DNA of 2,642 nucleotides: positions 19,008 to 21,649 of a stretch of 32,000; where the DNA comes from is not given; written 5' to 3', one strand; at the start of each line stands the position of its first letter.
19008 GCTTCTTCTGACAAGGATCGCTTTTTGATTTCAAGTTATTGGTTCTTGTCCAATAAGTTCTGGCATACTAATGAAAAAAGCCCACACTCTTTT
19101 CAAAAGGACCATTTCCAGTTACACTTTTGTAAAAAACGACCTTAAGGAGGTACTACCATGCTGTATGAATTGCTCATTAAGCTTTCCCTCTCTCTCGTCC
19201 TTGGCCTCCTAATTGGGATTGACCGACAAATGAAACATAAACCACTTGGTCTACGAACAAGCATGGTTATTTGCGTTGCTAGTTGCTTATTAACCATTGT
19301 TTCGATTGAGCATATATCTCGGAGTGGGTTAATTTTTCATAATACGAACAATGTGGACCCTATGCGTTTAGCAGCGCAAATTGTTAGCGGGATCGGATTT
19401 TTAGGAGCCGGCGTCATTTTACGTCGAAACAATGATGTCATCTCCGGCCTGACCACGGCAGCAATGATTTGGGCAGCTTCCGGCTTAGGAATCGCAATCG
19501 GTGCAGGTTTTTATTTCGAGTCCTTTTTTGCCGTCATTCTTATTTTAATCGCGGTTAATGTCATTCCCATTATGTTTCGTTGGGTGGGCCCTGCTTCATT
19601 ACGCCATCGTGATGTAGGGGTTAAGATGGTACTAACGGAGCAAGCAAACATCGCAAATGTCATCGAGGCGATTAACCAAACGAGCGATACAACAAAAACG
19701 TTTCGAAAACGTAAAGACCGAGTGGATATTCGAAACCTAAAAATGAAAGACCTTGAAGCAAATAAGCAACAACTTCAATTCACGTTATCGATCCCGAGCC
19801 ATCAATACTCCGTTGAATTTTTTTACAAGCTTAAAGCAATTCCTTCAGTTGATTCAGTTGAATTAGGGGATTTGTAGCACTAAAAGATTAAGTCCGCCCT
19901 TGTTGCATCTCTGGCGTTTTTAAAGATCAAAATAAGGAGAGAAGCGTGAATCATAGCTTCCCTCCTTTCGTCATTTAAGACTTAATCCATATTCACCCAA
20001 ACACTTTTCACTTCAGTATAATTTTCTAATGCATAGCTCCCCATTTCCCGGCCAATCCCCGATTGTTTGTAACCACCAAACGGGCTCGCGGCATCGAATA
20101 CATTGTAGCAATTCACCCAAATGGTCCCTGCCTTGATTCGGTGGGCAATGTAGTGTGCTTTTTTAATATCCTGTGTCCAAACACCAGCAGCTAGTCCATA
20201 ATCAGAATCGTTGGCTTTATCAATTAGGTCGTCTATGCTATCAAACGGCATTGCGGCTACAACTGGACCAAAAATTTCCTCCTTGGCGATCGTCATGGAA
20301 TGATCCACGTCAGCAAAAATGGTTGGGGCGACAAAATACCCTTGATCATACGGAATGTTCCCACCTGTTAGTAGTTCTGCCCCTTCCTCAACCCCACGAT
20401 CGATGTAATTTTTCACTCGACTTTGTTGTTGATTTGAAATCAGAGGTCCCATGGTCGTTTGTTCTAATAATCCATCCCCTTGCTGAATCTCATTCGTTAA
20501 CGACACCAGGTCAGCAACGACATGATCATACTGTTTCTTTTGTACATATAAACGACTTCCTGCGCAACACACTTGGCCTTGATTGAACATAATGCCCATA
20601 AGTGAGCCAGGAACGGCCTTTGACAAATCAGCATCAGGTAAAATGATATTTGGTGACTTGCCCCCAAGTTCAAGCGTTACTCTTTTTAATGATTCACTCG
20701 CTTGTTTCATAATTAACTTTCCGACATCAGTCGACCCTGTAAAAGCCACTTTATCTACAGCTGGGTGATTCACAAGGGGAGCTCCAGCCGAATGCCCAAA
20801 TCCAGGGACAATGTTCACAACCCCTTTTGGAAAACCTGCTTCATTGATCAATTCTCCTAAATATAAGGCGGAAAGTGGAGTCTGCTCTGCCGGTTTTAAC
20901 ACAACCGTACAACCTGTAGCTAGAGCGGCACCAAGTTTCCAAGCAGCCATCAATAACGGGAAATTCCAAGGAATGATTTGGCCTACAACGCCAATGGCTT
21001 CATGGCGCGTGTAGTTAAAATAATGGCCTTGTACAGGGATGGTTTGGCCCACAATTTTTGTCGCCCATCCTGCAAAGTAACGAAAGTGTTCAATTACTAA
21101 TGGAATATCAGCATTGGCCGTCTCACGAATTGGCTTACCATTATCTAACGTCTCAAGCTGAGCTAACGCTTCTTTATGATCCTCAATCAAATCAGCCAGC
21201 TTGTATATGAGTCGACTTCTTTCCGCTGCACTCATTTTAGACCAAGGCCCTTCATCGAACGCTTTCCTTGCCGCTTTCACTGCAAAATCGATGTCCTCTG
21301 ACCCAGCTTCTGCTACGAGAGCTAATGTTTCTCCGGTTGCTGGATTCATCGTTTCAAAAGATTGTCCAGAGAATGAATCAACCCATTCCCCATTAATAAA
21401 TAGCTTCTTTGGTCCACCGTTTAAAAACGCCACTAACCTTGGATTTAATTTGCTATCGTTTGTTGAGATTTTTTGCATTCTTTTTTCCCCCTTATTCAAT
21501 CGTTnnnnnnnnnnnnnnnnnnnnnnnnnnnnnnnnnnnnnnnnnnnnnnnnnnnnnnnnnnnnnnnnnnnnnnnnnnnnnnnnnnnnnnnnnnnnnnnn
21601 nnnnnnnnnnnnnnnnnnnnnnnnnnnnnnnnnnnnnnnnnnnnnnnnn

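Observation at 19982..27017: Sigma-54 two-component cassette wired to an alcohol/aldehyde oxidation operon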

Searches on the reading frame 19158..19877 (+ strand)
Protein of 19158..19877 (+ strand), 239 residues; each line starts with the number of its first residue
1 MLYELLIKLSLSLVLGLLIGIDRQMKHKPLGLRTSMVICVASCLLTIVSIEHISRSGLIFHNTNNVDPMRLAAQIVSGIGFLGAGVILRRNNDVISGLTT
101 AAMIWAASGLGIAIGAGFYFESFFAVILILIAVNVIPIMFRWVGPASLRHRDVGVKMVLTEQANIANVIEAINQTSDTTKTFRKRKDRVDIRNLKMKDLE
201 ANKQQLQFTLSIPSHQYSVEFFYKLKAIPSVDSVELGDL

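Call 5: search_protein_families(library=pfam, proteins=[window:19158-19877:+])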
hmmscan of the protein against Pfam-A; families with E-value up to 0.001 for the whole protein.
window:19158-19877:+ (239 aa): 1 family
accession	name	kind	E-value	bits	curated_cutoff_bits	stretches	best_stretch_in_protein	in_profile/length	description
PF02308.21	MgtC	-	2.5e-36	125.1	31.4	1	9-137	1-116/121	MgtC family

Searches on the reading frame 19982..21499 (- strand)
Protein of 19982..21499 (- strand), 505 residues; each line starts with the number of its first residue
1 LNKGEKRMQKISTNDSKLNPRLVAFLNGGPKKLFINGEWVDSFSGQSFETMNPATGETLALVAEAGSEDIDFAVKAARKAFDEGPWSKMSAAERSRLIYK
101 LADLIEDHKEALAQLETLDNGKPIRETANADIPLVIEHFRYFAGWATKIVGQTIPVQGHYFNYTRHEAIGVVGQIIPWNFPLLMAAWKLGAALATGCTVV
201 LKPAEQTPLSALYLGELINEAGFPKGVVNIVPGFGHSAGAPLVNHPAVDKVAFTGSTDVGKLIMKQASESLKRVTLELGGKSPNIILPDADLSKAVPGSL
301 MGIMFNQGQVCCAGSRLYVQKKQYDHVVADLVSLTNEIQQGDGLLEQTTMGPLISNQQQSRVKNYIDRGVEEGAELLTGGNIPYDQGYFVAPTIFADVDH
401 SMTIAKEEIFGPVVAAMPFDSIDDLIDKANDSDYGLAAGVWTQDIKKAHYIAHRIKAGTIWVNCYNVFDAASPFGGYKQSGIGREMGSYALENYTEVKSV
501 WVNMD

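Call 5: search_protein_families(library=pfam, proteins=[window:19982-21499:-])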
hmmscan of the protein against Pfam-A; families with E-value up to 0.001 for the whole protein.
window:19982-21499:- (505 aa): 1 family
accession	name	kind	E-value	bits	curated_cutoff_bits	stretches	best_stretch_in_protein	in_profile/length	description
PF00171.27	Aldedh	-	4.3e-190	632.6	23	1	39-500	1-461/461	Aldehyde dehydrogenase family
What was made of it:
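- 19982..21478 (-): NAD-dependent (non-acylating) aldehyde dehydrogenase, second gene of the operon. Pfam Aldedh in call 5.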

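Call 45: search_protein_families(library=ncbifam, proteins=[window:19982-21478:-], max_evalue=0.00001)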
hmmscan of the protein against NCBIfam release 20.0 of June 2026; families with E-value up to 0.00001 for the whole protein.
window:19982-21478:- (498 aa): 41 families (the best 25 are shown)
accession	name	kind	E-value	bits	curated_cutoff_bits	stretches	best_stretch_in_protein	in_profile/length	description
NF045735.1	PaDhStyDPseudo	equivalog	1.7e-187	623.9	850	1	24-495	3-481/483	phenylacetaldehyde dehydrogenase StyD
NF045736.1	PaDhStyDRhodo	equivalog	7.5e-181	601.8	800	1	24-495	3-477/479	phenylacetaldehyde dehydrogenase StyD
TIGR01804.1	BADH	equivalog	2.8e-177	589.9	668.6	1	27-491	1-467/467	betaine-aldehyde dehydrogenase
NF009725.0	PRK13252.1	equivalog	1.4e-167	558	593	1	24-497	7-481/488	betaine-aldehyde dehydrogenase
TIGR02299.1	HpaE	equivalog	3.2e-160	533.9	638.35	1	25-497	2-478/488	5-carboxymethyl-2-hydroxymuconate semialdehyde dehydrogenase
NF010000.0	PRK13473.1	subfamily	7.7e-159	529.3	615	1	24-496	3-473/475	aminobutyraldehyde dehydrogenase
NF050026.1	AcaldDHExaC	equivalog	2.5e-155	517.9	900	1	26-496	18-494/503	acetaldehyde dehydrogenase ExaC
NF007352.0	PRK09847.1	equivalog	1.4e-153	512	850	1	24-497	20-493/495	aldehyde dehydrogenase PuuC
TIGR03216.1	OH_muco_semi_DH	equivalog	1.8e-145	485.3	693.25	1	26-496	3-480/481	2-hydroxymuconic semialdehyde dehydrogenase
TIGR01780.1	SSADH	subfamily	2.9e-131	438.4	646.35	1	44-491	2-448/448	succinate-semialdehyde dehydrogenase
TIGR04284.1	aldehy_Rv0768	hypoth_equivalog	1.4e-129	433.2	775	1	25-493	2-476/480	aldehyde dehydrogenase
NF042993.1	AlphKGSA_gudD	equivalog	3.3e-126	421.8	770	1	27-495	7-480/481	alpha-ketoglutaric semialdehyde dehydrogenase GucD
TIGR03374.1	ABALDH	equivalog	4e-122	408.4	909.3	1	24-495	2-471/472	aminobutyraldehyde dehydrogenase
NF052305.1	DioxValDhHalo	equivalog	2.6e-119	399.3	750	1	25-496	6-482/483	2,5-dioxovalerate dehydrogenase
NF008415.0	PRK11241.1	equivalog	9.9e-117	390.6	828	1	25-495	12-480/482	NADP-dependent succinate-semialdehyde dehydrogenase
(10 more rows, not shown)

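Call 63: search_solved_structures(query=window:19982-21478:-, max_evalue=1e-120)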
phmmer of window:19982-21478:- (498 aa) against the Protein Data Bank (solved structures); distinct sequences matched with E-value up to 1e-120: 78 (the best 60 are shown).
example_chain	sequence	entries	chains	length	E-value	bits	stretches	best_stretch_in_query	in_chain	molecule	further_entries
5gt6_A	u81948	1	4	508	9.9e-217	723.5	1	9-497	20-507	Betaine-aldehyde dehydrogenase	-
5gtk_A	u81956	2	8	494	1.1e-216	723.4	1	9-497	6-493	Betaine-aldehyde dehydrogenase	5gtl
4qf6_A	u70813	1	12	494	5.2e-216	721.1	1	9-497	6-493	Aldehyde dehydrogenase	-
4qet_A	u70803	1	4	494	9.3e-216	720.3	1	9-497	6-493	Aldehyde dehydrogenase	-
1cw3_A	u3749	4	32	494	4.9e-177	592.5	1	25-496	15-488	MITOCHONDRIAL ALDEHYDE DEHYDROGENASE | ALDEHYDE DEHYDROGENASE, MITOCHONDRIAL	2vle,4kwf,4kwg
1nzx_A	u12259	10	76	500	5e-177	592.5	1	25-496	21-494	Aldehyde dehydrogenase | Aldehyde dehydrogenase, mitochondrial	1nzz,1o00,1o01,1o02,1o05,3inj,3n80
5l13_A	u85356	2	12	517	5.6e-177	592.4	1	25-496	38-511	Aldehyde dehydrogenase, mitochondrial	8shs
1zum_A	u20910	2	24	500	1.8e-176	590.7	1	25-496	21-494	Aldehyde dehydrogenase | Aldehyde dehydrogenase, mitochondrial precursor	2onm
2onn_A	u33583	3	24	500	1.8e-176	590.7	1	25-496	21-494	Aldehyde dehydrogenase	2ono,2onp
3n81_A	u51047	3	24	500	2.5e-176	590.2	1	25-496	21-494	Aldehyde dehydrogenase, mitochondrial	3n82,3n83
1nzw_A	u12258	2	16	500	1.3e-175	587.9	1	25-496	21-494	Aldehyde dehydrogenase | Aldehyde dehydrogenase, mitochondrial precursor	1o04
8dr9_A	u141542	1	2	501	1.3e-175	587.9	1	25-496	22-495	Aldehyde dehydrogenase, mitochondrial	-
3inl_A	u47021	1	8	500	4.5e-175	586.1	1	25-496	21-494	Aldehyde dehydrogenase, mitochondrial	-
4fr8_A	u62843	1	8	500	4.6e-175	586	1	25-496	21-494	Aldehyde dehydrogenase, mitochondrial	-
1a4z_A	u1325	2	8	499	2.5e-173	580.3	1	25-496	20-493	ALDEHYDE DEHYDROGENASE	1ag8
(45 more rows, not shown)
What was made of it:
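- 19982..21478 (-): PDB relatives are 5GTK, 4QF6 and ALDH2 (call 63).
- The ALDH is a non-acylating, broad ALDH2/betaine-aldehyde-type enzyme (calls 45, 63).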
